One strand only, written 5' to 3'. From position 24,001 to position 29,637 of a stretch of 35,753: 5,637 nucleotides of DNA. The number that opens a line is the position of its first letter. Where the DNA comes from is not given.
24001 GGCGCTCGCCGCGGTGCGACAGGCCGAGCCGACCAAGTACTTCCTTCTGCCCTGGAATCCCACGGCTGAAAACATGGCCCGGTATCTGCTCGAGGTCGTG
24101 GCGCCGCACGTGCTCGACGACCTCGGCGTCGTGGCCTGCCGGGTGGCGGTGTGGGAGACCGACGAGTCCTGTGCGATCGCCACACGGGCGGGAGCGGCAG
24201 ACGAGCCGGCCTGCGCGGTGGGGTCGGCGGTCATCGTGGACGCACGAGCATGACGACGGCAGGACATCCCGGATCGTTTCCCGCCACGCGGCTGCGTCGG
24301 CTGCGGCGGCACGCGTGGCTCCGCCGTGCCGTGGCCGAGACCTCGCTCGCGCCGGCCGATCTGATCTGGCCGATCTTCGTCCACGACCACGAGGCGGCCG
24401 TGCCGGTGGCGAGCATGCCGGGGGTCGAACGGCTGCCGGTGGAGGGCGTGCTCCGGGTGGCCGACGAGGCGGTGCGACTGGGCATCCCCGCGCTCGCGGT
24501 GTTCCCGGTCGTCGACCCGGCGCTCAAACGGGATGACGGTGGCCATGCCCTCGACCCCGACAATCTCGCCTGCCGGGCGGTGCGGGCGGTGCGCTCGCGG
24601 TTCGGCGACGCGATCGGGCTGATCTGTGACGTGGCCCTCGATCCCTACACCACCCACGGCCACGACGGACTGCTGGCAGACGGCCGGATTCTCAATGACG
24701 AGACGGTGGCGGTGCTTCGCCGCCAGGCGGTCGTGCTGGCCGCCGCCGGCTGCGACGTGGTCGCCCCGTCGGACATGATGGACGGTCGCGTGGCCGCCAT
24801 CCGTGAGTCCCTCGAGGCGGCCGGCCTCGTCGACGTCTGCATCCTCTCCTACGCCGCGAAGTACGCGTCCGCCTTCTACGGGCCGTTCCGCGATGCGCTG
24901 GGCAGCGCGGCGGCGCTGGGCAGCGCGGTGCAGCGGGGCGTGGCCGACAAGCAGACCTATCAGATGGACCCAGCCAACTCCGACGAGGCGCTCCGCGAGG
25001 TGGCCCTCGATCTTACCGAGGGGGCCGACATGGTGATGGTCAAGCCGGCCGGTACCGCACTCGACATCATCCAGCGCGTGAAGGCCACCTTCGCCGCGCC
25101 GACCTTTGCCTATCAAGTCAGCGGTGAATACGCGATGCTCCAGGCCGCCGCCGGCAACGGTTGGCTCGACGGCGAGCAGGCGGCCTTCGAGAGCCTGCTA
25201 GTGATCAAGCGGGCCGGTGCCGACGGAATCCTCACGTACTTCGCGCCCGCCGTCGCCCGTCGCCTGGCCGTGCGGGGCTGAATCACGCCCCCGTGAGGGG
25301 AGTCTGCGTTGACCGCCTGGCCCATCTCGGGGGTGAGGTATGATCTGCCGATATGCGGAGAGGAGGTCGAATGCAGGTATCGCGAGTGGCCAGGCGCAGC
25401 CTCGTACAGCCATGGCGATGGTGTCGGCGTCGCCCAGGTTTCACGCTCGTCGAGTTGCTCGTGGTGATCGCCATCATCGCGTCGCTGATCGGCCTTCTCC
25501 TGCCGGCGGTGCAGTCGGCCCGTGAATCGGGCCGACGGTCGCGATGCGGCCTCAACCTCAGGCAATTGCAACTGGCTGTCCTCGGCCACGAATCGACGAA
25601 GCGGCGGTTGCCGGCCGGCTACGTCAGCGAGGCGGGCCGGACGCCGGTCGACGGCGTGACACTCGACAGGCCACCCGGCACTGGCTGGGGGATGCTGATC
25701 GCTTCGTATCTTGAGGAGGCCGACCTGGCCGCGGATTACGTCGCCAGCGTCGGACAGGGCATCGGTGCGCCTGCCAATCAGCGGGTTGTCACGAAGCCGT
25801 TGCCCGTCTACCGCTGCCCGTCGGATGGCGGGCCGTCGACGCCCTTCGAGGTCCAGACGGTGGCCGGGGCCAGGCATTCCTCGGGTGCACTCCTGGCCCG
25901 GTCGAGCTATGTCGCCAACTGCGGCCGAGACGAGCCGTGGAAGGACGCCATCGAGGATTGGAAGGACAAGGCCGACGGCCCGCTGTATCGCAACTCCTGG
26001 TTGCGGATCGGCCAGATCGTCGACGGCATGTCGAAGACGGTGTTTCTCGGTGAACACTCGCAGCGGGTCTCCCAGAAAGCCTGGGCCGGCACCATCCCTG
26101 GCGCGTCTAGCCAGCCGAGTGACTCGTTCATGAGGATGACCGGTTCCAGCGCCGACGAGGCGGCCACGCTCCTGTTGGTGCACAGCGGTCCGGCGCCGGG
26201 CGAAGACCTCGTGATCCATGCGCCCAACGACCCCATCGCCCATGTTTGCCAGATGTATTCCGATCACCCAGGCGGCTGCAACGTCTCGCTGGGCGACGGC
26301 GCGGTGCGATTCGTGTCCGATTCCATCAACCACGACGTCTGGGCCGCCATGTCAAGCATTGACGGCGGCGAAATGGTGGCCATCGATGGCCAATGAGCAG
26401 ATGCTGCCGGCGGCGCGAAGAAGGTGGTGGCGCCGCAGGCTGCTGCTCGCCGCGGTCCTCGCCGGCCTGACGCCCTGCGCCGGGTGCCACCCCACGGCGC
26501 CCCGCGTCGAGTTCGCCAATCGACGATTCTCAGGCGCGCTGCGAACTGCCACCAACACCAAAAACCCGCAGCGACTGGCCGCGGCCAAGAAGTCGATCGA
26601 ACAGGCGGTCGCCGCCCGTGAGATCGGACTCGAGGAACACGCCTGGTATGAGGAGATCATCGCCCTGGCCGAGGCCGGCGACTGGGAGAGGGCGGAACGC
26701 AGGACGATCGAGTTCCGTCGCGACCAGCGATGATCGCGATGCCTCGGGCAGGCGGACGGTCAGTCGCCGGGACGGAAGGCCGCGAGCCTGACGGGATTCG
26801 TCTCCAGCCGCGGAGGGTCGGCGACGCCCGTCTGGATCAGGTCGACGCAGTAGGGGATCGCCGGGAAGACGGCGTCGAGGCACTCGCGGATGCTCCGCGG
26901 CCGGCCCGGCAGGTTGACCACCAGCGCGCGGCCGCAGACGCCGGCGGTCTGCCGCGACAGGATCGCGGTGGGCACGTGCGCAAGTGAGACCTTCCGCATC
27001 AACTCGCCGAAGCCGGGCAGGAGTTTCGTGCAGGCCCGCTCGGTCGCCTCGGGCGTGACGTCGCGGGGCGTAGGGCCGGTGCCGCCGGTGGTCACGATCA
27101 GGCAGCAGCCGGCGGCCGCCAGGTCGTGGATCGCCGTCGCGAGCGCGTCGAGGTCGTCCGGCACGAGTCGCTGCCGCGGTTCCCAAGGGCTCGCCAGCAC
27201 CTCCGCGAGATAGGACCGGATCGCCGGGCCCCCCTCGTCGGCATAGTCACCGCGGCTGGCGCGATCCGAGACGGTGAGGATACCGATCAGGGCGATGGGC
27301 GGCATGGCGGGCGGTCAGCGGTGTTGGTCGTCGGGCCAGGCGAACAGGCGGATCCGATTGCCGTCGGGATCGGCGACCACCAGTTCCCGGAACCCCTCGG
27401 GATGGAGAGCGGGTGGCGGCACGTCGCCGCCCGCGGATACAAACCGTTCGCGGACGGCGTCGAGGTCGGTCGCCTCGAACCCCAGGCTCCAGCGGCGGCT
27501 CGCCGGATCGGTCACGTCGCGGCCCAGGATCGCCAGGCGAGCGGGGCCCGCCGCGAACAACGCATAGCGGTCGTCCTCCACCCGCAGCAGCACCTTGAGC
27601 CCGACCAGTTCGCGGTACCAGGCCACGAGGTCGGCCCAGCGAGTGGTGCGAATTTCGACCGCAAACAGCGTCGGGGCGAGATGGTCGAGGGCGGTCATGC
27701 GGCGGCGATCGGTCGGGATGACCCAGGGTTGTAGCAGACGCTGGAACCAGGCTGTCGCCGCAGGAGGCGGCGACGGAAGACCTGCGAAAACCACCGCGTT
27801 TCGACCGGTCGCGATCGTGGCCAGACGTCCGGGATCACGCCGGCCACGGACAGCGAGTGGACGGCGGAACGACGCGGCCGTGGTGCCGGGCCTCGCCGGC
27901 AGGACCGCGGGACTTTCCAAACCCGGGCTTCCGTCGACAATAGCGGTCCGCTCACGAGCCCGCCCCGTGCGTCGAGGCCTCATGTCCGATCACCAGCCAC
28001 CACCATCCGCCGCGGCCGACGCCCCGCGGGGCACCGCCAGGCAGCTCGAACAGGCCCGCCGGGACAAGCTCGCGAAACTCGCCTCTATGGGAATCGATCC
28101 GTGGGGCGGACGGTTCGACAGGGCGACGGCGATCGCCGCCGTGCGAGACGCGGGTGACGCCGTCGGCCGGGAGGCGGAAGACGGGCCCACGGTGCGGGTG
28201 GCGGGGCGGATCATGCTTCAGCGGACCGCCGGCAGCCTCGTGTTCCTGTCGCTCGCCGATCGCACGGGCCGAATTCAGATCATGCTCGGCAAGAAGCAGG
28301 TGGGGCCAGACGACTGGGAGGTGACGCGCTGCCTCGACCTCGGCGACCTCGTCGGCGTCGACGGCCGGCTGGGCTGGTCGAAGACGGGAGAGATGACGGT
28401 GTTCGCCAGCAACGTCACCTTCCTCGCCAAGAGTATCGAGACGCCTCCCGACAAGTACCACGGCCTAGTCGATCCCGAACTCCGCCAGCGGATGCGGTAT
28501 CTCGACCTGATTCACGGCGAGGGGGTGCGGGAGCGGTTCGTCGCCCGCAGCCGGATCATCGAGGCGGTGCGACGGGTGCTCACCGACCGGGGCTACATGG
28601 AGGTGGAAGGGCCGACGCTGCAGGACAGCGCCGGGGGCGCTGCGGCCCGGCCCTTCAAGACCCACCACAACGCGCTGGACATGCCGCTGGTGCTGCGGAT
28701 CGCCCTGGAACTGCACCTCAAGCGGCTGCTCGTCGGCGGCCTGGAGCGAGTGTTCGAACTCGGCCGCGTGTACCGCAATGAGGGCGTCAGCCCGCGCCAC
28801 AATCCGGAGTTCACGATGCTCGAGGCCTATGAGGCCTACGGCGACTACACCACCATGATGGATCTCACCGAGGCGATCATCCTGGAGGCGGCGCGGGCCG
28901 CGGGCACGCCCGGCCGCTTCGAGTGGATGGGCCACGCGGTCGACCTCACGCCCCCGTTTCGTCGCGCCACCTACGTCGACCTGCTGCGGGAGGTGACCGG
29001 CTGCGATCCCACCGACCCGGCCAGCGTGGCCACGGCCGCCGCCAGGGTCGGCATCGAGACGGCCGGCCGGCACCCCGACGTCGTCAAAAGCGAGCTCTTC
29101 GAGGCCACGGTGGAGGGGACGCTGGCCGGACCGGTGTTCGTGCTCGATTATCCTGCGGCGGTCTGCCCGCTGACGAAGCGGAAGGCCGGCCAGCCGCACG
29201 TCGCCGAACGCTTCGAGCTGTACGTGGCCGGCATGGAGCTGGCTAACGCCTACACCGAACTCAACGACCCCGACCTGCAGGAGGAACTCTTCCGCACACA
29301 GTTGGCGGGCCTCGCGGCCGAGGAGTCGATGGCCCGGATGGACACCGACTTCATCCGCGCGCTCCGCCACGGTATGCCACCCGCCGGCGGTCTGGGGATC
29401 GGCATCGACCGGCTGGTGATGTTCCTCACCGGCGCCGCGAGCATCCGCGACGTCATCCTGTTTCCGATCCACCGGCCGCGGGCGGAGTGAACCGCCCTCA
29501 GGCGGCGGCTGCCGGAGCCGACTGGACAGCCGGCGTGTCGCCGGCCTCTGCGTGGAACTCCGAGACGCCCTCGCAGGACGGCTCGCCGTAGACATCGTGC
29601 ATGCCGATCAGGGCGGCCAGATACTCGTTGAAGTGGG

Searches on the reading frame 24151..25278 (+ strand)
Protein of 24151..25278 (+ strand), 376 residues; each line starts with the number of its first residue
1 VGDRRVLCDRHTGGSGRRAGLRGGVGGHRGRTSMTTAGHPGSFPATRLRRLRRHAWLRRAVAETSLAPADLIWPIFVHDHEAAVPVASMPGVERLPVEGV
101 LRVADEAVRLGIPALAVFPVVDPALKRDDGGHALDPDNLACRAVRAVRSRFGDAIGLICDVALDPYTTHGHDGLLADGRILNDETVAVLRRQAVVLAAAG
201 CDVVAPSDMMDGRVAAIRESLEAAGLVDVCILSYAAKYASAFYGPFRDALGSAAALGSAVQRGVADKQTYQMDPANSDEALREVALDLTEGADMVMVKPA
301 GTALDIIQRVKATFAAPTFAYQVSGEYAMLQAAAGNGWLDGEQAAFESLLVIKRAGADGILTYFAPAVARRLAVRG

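Call 9: search_protein_families(library=pfam, proteins=[window:24151-25278:+], max_evalue=0.001)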
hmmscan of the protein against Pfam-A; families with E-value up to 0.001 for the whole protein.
window:24151-25278:+ (376 aa): 1 family
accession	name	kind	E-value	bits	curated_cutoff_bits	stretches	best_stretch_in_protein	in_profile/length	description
PF00490.27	ALAD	-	2.4e-128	428.2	24.6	1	46-370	2-316/317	Delta-aminolevulinic acid dehydratase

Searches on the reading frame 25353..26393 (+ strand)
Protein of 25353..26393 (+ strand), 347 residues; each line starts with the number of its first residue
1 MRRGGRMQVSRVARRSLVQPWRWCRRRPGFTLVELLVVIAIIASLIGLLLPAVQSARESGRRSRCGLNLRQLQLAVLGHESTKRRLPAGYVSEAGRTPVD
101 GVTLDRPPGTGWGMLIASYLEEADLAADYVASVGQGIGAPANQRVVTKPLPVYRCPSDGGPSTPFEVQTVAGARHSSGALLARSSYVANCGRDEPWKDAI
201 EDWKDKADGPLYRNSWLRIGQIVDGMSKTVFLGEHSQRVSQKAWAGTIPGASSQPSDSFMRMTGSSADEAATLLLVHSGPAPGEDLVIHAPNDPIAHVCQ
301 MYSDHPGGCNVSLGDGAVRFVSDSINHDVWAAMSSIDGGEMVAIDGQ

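Call 43: search_protein_families(library=pfam, proteins=[window:25353-26393:+], max_evalue=0.01)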
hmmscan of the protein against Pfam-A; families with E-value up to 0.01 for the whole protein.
window:25353-26393:+ (347 aa): 2 families
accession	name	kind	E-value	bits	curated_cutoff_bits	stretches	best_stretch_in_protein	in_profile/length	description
PF07596.16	SBP_bac_10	-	3e-39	136.1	23.3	1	54-326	1-266/268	Protein of unknown function (DUF1559)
PF07963.17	N_methyl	-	3.6e-07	29.9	21.2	1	25-49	2-26/27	Prokaryotic N-terminal methylation motif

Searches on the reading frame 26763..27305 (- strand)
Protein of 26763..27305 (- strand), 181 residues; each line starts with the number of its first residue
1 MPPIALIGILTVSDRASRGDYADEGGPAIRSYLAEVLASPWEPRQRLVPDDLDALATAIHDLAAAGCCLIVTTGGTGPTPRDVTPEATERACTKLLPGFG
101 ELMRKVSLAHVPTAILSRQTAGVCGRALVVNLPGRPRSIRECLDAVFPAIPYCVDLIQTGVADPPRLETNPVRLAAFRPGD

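Call 9: search_protein_families(library=pfam, proteins=[window:26763-27305:-], max_evalue=0.001)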
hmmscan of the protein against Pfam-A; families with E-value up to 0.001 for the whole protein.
window:26763-27305:- (181 aa): 1 family
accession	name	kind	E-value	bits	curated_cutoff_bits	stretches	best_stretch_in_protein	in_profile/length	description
PF00994.29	MoCF_biosynth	-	2e-30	105.8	26.6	1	8-150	1-142/144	Probable molybdopterin binding domain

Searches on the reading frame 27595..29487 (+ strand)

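Call 9: search_protein_families(library=pfam, proteins=[window:27595-29487:+], max_evalue=0.001)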
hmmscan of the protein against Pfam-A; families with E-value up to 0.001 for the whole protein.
window:27595-29487:+ (631 aa): 3 families
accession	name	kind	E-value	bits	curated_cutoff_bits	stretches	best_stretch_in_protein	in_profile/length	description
PF00152.25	tRNA-synt_2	-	6e-84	282.2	25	1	294-625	2-306/308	tRNA synthetases class II (D, K and N)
PF01336.31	tRNA_anti-codon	-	7e-12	45.6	27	1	200-275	1-73/75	OB-fold nucleic acid binding domain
PF01409.25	tRNA-synt_2d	-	2.8e-06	27.4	19.8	0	385-425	104-143/246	tRNA synthetases class II core domain (F)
